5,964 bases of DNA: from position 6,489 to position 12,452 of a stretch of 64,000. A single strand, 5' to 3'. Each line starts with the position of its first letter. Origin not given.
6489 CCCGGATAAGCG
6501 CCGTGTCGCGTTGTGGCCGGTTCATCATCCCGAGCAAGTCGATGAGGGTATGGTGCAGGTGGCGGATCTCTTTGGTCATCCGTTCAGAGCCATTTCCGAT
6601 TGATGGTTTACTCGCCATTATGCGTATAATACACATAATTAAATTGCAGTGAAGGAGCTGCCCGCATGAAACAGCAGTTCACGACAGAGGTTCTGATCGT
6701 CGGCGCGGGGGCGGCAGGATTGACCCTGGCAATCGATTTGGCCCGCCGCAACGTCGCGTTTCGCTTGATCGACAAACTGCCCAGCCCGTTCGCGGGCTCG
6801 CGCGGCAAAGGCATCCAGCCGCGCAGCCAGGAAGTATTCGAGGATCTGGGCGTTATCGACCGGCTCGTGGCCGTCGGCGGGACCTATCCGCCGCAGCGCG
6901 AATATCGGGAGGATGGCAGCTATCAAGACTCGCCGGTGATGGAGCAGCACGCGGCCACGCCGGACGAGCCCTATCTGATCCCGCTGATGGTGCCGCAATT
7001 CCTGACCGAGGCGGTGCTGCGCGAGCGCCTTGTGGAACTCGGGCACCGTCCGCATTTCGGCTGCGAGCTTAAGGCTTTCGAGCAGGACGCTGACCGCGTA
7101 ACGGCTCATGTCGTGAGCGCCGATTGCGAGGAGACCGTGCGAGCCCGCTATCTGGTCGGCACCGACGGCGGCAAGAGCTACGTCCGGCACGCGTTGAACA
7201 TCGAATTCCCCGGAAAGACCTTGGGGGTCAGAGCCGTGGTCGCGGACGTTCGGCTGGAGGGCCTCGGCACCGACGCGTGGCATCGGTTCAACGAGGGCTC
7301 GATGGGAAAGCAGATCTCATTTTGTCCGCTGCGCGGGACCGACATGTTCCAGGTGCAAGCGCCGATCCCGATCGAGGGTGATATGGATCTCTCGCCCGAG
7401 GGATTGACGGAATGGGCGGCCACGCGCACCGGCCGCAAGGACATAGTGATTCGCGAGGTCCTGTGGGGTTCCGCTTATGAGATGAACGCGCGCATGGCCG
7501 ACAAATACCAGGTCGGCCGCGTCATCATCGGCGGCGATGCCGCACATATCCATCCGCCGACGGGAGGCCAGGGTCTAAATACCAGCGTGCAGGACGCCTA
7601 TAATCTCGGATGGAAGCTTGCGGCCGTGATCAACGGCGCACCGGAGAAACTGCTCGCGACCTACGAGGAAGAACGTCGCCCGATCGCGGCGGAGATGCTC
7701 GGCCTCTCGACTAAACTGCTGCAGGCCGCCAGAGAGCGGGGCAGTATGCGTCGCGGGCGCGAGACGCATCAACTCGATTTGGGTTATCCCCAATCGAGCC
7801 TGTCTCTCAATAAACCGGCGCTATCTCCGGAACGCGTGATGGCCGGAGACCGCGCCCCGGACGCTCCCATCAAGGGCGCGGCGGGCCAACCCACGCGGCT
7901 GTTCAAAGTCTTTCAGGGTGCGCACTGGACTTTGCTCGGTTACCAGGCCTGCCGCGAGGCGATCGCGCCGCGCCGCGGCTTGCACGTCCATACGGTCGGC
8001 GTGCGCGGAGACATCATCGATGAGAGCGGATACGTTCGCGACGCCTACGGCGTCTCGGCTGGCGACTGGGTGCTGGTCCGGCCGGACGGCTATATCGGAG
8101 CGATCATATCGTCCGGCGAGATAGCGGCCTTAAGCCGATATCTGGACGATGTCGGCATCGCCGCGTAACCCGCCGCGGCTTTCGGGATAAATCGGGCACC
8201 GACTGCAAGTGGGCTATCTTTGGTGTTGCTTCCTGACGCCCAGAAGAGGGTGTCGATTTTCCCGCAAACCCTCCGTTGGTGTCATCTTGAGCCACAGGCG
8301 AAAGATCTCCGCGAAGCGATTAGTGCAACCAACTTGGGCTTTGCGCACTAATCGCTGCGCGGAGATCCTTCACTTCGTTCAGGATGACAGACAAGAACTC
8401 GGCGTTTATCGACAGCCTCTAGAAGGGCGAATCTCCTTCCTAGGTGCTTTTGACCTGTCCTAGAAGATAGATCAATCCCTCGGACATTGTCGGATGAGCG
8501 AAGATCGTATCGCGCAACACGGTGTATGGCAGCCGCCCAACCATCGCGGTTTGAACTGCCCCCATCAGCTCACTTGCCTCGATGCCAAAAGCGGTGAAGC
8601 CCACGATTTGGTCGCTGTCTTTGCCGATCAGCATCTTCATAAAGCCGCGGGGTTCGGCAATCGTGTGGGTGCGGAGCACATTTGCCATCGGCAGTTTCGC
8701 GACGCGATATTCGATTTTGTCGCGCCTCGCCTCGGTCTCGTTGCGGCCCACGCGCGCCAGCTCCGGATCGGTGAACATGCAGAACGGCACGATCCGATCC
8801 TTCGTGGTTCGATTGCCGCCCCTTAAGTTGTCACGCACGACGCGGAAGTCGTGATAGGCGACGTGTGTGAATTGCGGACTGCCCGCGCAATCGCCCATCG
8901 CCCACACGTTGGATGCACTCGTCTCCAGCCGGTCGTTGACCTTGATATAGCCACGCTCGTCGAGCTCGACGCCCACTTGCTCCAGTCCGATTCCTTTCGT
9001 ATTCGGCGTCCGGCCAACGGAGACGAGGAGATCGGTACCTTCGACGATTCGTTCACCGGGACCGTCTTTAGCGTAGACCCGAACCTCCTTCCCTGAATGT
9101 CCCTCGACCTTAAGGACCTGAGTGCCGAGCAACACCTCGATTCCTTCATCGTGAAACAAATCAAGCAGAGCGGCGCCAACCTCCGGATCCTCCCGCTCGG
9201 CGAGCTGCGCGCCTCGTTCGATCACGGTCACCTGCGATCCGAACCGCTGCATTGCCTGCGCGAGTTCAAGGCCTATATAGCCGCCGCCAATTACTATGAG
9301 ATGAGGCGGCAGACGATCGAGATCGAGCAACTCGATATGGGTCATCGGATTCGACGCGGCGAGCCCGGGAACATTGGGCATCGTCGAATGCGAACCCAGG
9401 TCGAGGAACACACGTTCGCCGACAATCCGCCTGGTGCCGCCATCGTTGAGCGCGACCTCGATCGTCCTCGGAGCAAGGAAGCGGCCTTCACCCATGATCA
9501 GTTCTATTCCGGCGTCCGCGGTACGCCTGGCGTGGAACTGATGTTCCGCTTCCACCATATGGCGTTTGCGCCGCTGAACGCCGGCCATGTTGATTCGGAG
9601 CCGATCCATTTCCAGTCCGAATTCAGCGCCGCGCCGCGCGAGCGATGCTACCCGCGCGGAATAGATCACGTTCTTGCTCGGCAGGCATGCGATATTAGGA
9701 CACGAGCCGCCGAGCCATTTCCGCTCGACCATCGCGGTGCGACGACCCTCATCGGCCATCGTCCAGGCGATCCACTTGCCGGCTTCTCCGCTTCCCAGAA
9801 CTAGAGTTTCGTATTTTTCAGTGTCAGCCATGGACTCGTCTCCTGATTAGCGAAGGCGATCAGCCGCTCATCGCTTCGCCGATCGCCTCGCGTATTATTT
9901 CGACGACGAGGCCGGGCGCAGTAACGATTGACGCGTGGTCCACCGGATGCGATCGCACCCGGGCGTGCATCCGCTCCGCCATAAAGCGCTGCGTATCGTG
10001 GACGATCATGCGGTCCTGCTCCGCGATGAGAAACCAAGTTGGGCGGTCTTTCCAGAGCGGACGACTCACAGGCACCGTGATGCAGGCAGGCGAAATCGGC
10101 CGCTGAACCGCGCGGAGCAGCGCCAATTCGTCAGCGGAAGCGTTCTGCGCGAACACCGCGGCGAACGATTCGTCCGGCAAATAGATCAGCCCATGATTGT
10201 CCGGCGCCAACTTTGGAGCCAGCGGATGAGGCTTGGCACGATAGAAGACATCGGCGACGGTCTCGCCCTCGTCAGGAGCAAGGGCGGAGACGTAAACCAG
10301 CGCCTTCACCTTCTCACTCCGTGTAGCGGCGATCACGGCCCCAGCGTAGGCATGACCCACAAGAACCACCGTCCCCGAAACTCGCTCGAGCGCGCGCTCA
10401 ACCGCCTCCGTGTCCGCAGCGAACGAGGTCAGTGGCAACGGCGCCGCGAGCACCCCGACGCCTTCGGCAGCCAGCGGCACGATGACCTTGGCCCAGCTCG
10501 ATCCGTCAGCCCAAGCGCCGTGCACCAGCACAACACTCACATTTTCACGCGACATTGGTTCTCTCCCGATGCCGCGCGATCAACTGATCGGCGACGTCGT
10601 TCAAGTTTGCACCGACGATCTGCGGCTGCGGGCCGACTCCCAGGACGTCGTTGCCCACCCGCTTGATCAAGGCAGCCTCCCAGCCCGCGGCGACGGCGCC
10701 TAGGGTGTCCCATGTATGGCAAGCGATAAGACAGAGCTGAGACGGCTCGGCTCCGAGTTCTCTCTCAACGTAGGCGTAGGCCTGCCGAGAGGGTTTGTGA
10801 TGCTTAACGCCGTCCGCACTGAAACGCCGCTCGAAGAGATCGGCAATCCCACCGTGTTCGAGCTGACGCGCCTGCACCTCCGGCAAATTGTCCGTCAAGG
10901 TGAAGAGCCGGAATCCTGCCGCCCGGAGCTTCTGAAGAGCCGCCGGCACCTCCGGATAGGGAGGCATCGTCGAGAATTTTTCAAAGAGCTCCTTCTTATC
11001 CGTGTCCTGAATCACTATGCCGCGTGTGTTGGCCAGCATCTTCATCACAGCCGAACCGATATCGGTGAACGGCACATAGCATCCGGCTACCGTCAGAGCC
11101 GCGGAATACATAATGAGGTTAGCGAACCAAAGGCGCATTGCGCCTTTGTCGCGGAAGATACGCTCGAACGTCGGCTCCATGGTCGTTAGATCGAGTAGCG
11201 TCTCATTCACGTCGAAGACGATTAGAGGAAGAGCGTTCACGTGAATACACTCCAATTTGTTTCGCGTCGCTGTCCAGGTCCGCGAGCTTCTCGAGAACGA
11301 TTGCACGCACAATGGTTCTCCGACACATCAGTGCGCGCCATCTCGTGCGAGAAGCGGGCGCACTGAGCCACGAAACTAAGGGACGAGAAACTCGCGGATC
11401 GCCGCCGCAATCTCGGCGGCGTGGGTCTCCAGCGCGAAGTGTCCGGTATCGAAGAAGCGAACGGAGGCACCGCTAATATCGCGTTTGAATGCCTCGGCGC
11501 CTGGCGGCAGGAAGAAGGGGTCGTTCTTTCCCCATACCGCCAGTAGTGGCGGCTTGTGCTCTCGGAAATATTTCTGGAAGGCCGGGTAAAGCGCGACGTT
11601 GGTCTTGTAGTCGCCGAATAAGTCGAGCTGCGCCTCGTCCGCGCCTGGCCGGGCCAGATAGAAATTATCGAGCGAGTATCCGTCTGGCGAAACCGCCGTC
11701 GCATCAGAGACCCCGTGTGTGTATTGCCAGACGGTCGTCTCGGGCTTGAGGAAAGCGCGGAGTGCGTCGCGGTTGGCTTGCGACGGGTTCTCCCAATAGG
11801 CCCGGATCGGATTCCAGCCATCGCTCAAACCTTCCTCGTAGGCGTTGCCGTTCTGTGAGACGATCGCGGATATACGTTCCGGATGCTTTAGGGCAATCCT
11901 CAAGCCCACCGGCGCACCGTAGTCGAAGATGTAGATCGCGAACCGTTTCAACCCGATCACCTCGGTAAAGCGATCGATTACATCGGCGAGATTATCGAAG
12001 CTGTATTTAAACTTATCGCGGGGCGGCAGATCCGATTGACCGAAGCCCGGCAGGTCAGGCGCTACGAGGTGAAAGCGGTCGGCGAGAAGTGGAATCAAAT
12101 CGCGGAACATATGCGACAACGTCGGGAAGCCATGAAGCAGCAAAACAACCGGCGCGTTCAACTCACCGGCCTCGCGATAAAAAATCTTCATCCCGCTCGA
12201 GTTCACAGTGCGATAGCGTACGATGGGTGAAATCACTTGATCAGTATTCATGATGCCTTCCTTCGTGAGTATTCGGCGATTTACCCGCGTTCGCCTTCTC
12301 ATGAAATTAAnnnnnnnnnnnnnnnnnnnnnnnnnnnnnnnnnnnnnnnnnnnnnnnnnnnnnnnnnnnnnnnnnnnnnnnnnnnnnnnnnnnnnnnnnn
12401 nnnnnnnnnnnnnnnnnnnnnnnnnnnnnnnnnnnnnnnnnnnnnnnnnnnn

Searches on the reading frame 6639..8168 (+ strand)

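Call 62: search_protein_families(library=pfam, proteins=[window:6639-8168:+], max_evalue=0.0001)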
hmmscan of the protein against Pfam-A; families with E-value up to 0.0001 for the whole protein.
window:6639-8168:+ (509 aa): 5 families
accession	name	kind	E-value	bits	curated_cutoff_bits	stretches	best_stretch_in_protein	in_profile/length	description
PF01494.25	FAD_binding_3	-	9.3e-76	255.7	22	1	16-354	2-346/349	FAD binding domain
PF21274.3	Rng_hyd_C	-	5.8e-08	33.4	27.5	1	401-499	3-97/107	Aromatic-ring hydroxylase, C-terminal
PF13450.12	NAD_binding_8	-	3e-05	24.7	21.9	1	20-50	1-31/68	NAD(P)-binding Rossmann-like domain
PF01266.30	DAO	-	4.3e-05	23.6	27.9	0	18-51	2-35/353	FAD dependent oxidoreductase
PF07976.19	Phe_hydrox_dim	-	5.3e-05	23.6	24.9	1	446-505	130-192/197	Phenol hydroxylase, C-terminal dimerisation domain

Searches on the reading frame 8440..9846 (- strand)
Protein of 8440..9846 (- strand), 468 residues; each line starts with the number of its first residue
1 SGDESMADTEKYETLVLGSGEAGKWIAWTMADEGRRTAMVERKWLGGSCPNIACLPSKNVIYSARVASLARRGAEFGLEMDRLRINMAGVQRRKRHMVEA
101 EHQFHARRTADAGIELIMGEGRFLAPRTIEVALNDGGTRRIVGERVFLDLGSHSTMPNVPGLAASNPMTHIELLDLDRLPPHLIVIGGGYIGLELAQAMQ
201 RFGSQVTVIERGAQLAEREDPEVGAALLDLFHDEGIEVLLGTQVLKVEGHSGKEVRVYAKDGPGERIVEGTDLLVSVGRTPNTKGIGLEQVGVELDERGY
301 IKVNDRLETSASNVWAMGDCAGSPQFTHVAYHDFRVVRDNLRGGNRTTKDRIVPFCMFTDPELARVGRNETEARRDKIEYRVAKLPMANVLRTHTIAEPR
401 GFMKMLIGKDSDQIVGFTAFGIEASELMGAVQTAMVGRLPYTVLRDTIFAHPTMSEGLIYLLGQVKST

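Call 62: search_protein_families(library=pfam, proteins=[window:8440-9846:-], max_evalue=0.0001)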
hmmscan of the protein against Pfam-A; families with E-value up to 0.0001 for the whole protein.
window:8440-9846:- (468 aa): 8 families
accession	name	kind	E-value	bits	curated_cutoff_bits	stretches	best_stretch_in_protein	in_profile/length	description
PF07992.20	Pyr_redox_2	-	2.9e-57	194.8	26.1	1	13-331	2-288/291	Pyridine nucleotide-disulphide oxidoreductase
PF02852.28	Pyr_redox_dim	-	1.3e-24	87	25.3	1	353-458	1-106/110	Pyridine nucleotide-disulphide oxidoreductase, dimerisation domain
PF00070.33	Pyr_redox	-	2.4e-22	79.6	22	1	182-260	1-80/82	Pyridine nucleotide-disulphide oxidoreductase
PF01266.30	DAO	-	1.4e-07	31.8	27.9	0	183-216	2-35/353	FAD dependent oxidoreductase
PF13738.12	Pyr_redox_3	-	3.7e-07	30.1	30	1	157-317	141-304/305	Pyridine nucleotide-disulphide oxidoreductase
PF13450.12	NAD_binding_8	-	4.3e-06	27.4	21.9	0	185-215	1-31/68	NAD(P)-binding Rossmann-like domain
PF03486.20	HI0933_like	-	2.5e-05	24.3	50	0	182-216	2-36/244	HI0933-like protein Rossmann domain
PF01134.28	GIDA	-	6.8e-05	22.5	22.1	0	15-64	3-50/391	Glucose inhibited division protein A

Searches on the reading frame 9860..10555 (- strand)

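Call 32: search_protein_families(library=pfam, proteins=[window:9860-10555:-], max_evalue=0.01)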
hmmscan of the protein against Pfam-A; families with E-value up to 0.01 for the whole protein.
window:9860-10555:- (231 aa): 3 families
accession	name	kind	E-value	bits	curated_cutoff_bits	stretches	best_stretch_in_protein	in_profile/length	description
PF12697.13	Abhydrolase_6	-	2.6e-19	71.2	26.3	1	8-218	1-215/217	Alpha/beta hydrolase family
PF12695.13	Abhydrolase_5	-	0.00014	22.1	27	1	7-98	1-95/164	Alpha/beta hydrolase family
PF00561.26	Abhydrolase_1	-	0.00019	21.6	25.8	0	8-113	3-124/245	alpha/beta hydrolase fold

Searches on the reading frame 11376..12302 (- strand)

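Call 3: search_protein_families(library=pfam, proteins=[window:11376-12302:-], max_evalue=0.01)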
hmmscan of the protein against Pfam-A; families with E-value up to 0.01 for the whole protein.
window:11376-12302:- (308 aa): 3 families
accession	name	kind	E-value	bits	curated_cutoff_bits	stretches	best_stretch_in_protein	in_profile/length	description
PF00561.26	Abhydrolase_1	-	1.7e-34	120.1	25.8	1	51-294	1-244/245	alpha/beta hydrolase fold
PF12697.13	Abhydrolase_6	-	5.2e-18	66.9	26.3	1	53-301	1-217/217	Alpha/beta hydrolase family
PF12146.15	Hydrolase_4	-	4.1e-05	23.4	27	1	52-149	6-106/239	Serine aminopeptidase, S33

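Call 4: search_protein_families(library=ncbifam, proteins=[window:11376-12302:-], max_evalue=0.01)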
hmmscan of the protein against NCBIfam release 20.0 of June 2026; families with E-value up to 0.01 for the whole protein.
window:11376-12302:- (308 aa): 22 families
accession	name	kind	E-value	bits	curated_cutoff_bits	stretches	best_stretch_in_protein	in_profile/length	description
NF002043.0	PRK00870.1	subfamily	4.1e-30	105.3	265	1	34-306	30-298/302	haloalkane dehalogenase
NF002938.0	PRK03592.1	equivalog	6.1e-30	104.6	241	1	27-151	9-128/298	haloalkane dehalogenase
NF002873.0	PRK03204.1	equivalog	1.9e-22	80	466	1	30-152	16-134/286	haloalkane dehalogenase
TIGR03056.1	bchO_mg_che_rel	equivalog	6.8e-19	67.9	172.55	1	31-153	9-129/278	alpha/beta fold hydrolase BchO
NF051488.1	bifunc_PcaDC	exception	1.1e-17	64.3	390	1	42-154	4-113/375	bifunctional 3-oxoadipate enol-lactonase/4-carboxymuconolactone decarboxylase PcaDC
NF004514.1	PRK05855.1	equivalog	3.3e-17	62.3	455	1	31-109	3-80/578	SDR family oxidoreductase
NF045632.1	hydroxlase_HsaD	equivalog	2.7e-16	59.3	400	1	29-306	13-288/290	4,5:9,10-diseco-3-hydroxy-5,9,17-trioxoandrosta-1(10),2-diene-4-oate hydrolase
NF050089.1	i_nPHAscl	equivalog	1.4e-15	57.2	300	1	36-148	5-113/288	intracellular short-chain-length polyhydroxyalkanoate depolymerase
TIGR02427.1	protocat_pcaD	equivalog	2e-15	56.9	255.85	1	40-164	2-123/251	3-oxoadipate enol-lactonase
NF011457.0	PRK14875.1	equivalog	5.8e-14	51.8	307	1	29-147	111-226/372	acetoin dehydrogenase dihydrolipoyllysine-residue acetyltransferase subunit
TIGR03695.1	menH_SHCHC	equivalog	3.7e-12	46.2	208.55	1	50-153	2-105/252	2-succinyl-6-hydroxy-2,4-cyclohexadiene-1-carboxylate synthase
TIGR01738.1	bioH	equivalog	2.9e-10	40.2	206.95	1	52-149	6-95/245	pimeloyl-ACP methyl ester esterase BioH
TIGR03611.1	RutD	equivalog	6.3e-10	38.9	238.5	1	47-153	10-114/258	pyrimidine utilization protein D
NF051487.1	bifunc_PcaCD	exception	1.5e-08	34.2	430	1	32-163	152-283/413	bifunctional 4-carboxymuconolactone decarboxylase/3-oxoadipate enol-lactonase PcaCD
NF058580.1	lipase_V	equivalog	5.7e-06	26.2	300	1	34-134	9-105/230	EstV family lipase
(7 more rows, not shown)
